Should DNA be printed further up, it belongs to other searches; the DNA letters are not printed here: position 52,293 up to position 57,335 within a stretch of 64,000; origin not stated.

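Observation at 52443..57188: Giant single-gene P-loop NTPase (SMEK-like N-domain + STAND-like core + ~1250-aa unknown C-terminus) filling the integrase-att cargo slot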

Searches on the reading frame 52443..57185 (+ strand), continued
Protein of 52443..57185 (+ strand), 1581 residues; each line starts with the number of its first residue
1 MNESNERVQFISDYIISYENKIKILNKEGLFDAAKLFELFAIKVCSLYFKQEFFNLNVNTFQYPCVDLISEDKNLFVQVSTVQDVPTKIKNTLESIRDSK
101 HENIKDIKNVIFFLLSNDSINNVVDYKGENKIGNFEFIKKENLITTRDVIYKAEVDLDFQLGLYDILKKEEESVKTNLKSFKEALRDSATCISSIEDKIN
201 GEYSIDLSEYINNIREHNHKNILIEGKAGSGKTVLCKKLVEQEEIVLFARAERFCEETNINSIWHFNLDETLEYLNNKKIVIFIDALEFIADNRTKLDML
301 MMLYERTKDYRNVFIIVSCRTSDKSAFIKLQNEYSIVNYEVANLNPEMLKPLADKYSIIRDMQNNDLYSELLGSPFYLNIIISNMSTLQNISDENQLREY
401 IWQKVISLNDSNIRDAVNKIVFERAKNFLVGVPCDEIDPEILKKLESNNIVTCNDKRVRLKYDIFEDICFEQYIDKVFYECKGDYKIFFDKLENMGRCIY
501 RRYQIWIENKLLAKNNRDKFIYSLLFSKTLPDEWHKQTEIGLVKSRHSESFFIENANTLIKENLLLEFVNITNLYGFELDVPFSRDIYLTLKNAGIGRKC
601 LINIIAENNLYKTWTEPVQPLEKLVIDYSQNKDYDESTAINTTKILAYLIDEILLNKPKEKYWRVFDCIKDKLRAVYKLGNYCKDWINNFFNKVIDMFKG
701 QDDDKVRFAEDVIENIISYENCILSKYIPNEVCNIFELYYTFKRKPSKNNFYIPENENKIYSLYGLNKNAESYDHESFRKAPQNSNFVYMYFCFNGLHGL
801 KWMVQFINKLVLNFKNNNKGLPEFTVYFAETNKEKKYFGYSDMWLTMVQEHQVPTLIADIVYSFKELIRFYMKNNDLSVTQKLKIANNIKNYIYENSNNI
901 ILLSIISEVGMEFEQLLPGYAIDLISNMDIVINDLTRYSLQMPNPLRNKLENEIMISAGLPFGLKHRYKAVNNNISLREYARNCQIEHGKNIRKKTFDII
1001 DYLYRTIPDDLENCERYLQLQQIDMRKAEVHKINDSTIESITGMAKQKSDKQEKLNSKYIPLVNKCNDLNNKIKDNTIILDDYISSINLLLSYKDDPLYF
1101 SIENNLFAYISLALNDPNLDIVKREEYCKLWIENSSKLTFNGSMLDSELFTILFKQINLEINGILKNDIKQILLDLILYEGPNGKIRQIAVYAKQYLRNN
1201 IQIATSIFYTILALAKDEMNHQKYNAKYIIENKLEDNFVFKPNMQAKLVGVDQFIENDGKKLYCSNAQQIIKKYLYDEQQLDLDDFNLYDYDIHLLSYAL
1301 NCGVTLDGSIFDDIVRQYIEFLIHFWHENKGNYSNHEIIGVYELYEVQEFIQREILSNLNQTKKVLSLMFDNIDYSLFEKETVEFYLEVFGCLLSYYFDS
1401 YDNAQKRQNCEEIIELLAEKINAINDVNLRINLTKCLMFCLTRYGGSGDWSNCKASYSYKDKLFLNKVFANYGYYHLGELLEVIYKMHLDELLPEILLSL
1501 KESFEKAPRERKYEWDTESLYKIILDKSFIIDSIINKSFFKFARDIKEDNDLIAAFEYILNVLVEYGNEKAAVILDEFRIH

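Call 57: search_protein_families(library=pfam, proteins=[L046:7581-8180:+, L029:964-1560:+, L044:109-708:+, L059:7656-8255:+, L073:4159-4758:+, L085:7578-8177:+, L079:7788-8387:+, L076:1210-1809:+], max_evalue=0.1)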
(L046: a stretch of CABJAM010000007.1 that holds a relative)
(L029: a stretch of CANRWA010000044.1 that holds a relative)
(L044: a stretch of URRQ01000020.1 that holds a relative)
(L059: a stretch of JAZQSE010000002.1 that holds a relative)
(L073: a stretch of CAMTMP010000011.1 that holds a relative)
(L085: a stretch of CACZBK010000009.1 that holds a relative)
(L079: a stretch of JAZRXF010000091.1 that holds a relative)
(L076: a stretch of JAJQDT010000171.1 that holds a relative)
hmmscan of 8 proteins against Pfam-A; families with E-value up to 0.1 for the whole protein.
L046:7581-8180:+ (200 aa): 2 families
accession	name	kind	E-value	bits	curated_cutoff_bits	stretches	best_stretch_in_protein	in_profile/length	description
PF10386.15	DUF2441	-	0.013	16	25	1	64-106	11-53/141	Protein of unknown function (DUF2441)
PF05405.19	Mt_ATP-synt_B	-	0.039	14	21.7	1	59-143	34-121/163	Mitochondrial ATP synthase B chain precursor (ATP-synt_B)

L029:964-1560:+ (199 aa): 1 family
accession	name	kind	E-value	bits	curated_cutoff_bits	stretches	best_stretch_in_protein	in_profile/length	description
PF18903.5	DUF5659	-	0.026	14.8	23.6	0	129-157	38-66/75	Domain of unknown function (DUF5659)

L044:109-708:+ (200 aa): 2 families
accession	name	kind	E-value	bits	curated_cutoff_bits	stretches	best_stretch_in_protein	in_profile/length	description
PF22240.1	ISP_coupler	-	0.022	15.6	27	1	82-158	43-117/126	Type ISP restriction-modification enzyme, coupler domain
PF12776.13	Myb_DNA-bind_3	-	0.056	14.9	23.6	1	44-114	7-73/96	Myb/SANT-like DNA-binding domain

L059:7656-8255:+ (200 aa): 1 family
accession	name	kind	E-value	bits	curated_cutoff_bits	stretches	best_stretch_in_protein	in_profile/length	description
PF10239.14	DUF2465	-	0.017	15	30.5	1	107-183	123-201/302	Protein of unknown function (DUF2465)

L073:4159-4758:+ (200 aa): 3 families
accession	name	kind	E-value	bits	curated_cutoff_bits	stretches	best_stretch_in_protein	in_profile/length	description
PF04074.18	DUF386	-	0.014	15.9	26.5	1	133-193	1-54/145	YhcH/YjgK/YiaL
PF13158.11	DUF3993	-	0.028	15.1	22.4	0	175-199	22-46/118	Protein of unknown function (DUF3993)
PF14076.12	DUF4258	-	0.058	14.1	25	0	175-191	11-27/71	Domain of unknown function (DUF4258)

L085:7578-8177:+ (200 aa): 1 family
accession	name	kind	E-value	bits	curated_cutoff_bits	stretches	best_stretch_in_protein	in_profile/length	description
PF24360.1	DUF7516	-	0.037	14.5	27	1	47-99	26-78/87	Domain of unknown function (DUF7516)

L079:7788-8387:+ (200 aa): 3 families
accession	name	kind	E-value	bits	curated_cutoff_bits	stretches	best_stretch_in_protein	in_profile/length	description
PF11657.13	Activator-TraM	-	0.028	14.8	24.4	0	72-103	3-34/142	Transcriptional activator TraM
PF20439.3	SpoIVA_C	-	0.038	14.6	25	0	44-106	6-66/76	Sporulation stage IV protein A, C-terminal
PF03096.20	Ndr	-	0.067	12.3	23.3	0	49-111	137-200/283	Ndr family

L076:1210-1809:+ (200 aa): 1 family
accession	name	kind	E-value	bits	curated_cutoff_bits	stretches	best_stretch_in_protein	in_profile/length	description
PF13184.12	KH_5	-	0.071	13.7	27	0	24-44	30-50/69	NusA-like KH domain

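Call 58: search_protein_families(library=padloc, proteins=[L046:7581-12245:+, L029:964-5661:+, L059:7656-12326:+, L073:4159-8820:+, L036:8001-12617:+, L043:8025-12722:+], max_evalue=0.001)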
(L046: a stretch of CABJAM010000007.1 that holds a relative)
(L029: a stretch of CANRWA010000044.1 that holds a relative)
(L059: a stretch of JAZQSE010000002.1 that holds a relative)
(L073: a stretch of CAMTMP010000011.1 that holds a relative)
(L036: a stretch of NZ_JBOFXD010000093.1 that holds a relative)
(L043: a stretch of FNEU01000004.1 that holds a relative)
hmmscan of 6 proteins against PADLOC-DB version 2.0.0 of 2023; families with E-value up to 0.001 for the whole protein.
L046:7581-12245:+ (1555 aa): 0 families

L029:964-5661:+ (1566 aa): 0 families

L059:7656-12326:+ (1557 aa): 0 families

L073:4159-8820:+ (1554 aa): 1 family
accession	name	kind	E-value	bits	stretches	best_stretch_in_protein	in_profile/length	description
PDLC02169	Avs4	-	2e-45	152.6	1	150-1195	162-1243/1570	-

L036:8001-12617:+ (1539 aa): 0 families

L043:8025-12722:+ (1566 aa): 1 family
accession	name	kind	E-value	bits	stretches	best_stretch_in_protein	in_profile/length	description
PDLC02399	Aga_REase-PNTD1-PNTD2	-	4.7e-12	43.6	1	2-167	12-174/463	Class I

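Call 79: search_protein_families(library=padloc, alignment_id=A7, max_evalue=1e-8)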
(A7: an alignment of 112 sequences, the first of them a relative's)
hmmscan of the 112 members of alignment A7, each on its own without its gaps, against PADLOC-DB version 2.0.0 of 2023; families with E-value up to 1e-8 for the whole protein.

A. member 1, L009:3436-5190:+ (585 aa): 1 family
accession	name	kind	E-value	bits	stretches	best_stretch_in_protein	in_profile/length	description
PDLC04135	mad3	-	4.4e-27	93.6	1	479-564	259-352/374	mads_3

B. families by the number of members that match (of 112 scanned): 365 families (the first 25 are shown)
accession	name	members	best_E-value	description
PDLC04135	mad3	9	2.7e-33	mads_3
PDLC02980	AriA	5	3.2e-33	-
PDLC02335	AbiLi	3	4.4e-93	AbiLi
PDLC04134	mad2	3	1.1e-49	mads_2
PDLC03279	MTase_II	3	2e-33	Type II methyltransferase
PDLC00271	PtuA1|PtuA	3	1.9e-16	AAA ATPase domain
PDLC02979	AriA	3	2.9e-16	-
PDLC04140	mad8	3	1.8e-11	mads_8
PDLC03019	MTase_I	2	2.6e-231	Type I methyltransferase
PDLC03636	MTase_III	2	1e-144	Type III methyltransferase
PDLC03635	MTase_III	2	7.6e-97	Type III methyltransferase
PDLC03371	MTase_II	2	2.1e-96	Type II methyltransferase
PDLC03644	MTase_III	2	1.1e-77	Type III methyltransferase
PDLC03216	MTase_II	2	5.1e-75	Type II methyltransferase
PDLC03738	oMTase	2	1.3e-67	orphan methyltransferase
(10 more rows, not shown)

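Call 83: search_solved_structures(query=A1, max_evalue=10)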
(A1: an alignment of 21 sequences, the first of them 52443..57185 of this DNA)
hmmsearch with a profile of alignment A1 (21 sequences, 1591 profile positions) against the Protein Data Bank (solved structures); distinct sequences matched with E-value up to 10: 0.

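Call 92: search_dna_similar(query=window:52443-57185:+, collection=plasmids, mode=protein, max_rows=15)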
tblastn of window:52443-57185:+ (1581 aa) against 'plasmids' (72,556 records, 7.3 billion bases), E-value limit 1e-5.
Records with a match: 1; places in all: 1; records where one place covers at least 80% of the query: 0.
Best place of each record, by identity: <60% 1.
By first word of the organism name: Haliscomenobacter 1.
By predicted mobility (MOB-suite, as given by PLSDB): non-mobilizable 1.
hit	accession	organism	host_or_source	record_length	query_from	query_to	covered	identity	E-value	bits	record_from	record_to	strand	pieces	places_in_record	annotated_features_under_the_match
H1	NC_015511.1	Haliscomenobacter hydrossis DSM 1100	activated sludge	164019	191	581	25%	24.2%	2e-18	100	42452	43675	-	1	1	hypothetical protein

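Call 93: search_dna_similar(query=window:52443-57185:+, collection=phages, mode=protein, max_rows=10)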
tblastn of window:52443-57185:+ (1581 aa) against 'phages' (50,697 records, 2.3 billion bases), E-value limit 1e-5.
Records with a match: 1; places in all: 1; records where one place covers at least 80% of the query: 1.
Best place of each record, by identity: <60% 1.
By first word of the organism name: Bacteriophage 1.
By host as written in the record: - 1.
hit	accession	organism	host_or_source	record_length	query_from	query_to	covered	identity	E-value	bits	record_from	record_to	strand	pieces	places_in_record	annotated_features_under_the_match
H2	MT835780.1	Bacteriophage sp.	human fecal samples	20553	170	1581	89%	35.5%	0e+0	696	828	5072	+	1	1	record has no annotation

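Call 94: get_annotated_region(hit=H1, flank=6000)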
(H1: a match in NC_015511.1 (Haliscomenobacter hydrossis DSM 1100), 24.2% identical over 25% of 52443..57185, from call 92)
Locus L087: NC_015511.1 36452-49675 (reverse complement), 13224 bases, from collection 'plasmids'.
description: Haliscomenobacter hydrossis DSM 1100 plasmid pHALHY01, complete sequence
organism: Haliscomenobacter hydrossis DSM 1100 (NCBI taxid 760192)
taxonomy: Bacteria; Bacteroidota; Saprospiria; Saprospirales; Haliscomenobacteraceae; Haliscomenobacter; Haliscomenobacter hydrossis; Haliscomenobacter hydrossis DSM 1100
host: -; source: activated sludge; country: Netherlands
typing (MOB-suite, as given by PLSDB): non-mobilizable; replicon rep_cluster_246
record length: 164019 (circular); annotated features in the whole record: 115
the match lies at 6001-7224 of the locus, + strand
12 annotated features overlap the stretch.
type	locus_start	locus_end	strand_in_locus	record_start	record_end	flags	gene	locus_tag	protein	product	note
CDS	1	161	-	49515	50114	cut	-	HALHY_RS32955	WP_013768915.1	Crp/Fnr family transcriptional regulator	GO:0006355 - regulation of DNA-templated transcription [Evidence IEA]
CDS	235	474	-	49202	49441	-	-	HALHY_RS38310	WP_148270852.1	GDCCVxC domain-containing (seleno)protein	-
CDS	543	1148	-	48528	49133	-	merTP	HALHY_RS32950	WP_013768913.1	mercuric transport protein MerTP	-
CDS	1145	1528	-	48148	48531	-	-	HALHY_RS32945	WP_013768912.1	metalloregulator ArsR/SmtB family transcription factor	GO:0006355 - regulation of DNA-templated transcription [Evidence IEA]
CDS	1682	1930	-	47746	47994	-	-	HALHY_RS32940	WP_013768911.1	hypothetical protein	-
CDS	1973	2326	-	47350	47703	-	-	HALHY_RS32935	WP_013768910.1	hypothetical protein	-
CDS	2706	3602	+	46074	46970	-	-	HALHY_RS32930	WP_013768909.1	nucleotidyltransferase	-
CDS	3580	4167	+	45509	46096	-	-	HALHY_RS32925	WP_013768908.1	SLATT domain-containing protein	-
CDS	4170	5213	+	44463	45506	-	-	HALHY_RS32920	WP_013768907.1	hypothetical protein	-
CDS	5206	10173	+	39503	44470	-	-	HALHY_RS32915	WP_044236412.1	hypothetical protein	-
CDS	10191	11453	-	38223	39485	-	-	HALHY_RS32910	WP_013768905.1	Y-family DNA polymerase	-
CDS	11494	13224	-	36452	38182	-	ltrA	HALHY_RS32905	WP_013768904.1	group II intron reverse transcriptase/maturase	GO:0000373 - Group II intron splicing [Evidence IEA]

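Call 95: search_protein_families(library=padloc, proteins=[L087:5206-10170:+], max_evalue=0.001)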
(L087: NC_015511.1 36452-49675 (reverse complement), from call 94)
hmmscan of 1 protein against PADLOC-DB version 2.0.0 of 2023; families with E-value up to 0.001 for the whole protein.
L087:5206-10170:+ (1655 aa): 4 families
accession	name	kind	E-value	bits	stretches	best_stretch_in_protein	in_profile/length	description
PDLC02169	Avs4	-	5.4e-157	522.4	1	265-1650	175-1569/1570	-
PDLC02163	Avs2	-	8.9e-24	81.2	1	22-215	20-198/1576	-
PDLC03855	LmuA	-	4.1e-21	73.8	1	14-231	7-195/425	-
PDLC03785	RT_UG9_large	-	5e-08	29.7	1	14-221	8-190/772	DRT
